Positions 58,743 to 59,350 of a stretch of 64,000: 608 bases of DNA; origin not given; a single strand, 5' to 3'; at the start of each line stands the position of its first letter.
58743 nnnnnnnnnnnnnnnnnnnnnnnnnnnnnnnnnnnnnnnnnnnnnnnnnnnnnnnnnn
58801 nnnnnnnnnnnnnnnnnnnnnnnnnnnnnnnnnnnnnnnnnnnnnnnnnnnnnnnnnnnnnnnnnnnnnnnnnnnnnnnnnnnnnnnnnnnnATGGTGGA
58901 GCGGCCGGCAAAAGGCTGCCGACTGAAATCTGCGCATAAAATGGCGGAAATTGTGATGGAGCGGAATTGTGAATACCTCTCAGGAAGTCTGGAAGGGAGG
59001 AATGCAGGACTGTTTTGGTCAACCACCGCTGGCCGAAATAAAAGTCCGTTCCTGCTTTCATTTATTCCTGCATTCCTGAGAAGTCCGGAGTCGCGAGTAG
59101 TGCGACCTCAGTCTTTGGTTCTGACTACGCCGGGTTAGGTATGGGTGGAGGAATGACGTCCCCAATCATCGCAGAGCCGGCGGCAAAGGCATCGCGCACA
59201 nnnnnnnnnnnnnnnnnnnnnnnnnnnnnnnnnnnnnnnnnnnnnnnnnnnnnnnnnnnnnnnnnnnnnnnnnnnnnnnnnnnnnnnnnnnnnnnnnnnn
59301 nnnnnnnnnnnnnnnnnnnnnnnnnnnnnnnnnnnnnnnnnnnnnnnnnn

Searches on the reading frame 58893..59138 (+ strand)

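Call 51: search_protein_families(library=pfam, proteins=[window:58893-59138:+], max_evalue=1)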
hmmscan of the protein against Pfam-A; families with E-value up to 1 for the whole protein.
window:58893-59138:+ (81 aa): 1 family
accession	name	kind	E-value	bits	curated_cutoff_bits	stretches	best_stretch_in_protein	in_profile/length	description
PF11453.13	DUF2950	-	0.1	12.2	20.2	1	32-54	149-171/274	Protein of unknown function (DUF2950)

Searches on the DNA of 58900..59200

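Call 12: search_rna_families(source=window, start=58900, end=59200, threshold=evalue, max_evalue=10, show_alignments=2)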
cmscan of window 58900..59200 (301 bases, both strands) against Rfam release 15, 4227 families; matches with E-value up to 10: 1.
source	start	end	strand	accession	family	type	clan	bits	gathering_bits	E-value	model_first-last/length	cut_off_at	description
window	58977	59082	+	RF03951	MIR7725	Gene; miRNA;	-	14.7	77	4.9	1-142/142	no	MIR7725 microRNA precursor family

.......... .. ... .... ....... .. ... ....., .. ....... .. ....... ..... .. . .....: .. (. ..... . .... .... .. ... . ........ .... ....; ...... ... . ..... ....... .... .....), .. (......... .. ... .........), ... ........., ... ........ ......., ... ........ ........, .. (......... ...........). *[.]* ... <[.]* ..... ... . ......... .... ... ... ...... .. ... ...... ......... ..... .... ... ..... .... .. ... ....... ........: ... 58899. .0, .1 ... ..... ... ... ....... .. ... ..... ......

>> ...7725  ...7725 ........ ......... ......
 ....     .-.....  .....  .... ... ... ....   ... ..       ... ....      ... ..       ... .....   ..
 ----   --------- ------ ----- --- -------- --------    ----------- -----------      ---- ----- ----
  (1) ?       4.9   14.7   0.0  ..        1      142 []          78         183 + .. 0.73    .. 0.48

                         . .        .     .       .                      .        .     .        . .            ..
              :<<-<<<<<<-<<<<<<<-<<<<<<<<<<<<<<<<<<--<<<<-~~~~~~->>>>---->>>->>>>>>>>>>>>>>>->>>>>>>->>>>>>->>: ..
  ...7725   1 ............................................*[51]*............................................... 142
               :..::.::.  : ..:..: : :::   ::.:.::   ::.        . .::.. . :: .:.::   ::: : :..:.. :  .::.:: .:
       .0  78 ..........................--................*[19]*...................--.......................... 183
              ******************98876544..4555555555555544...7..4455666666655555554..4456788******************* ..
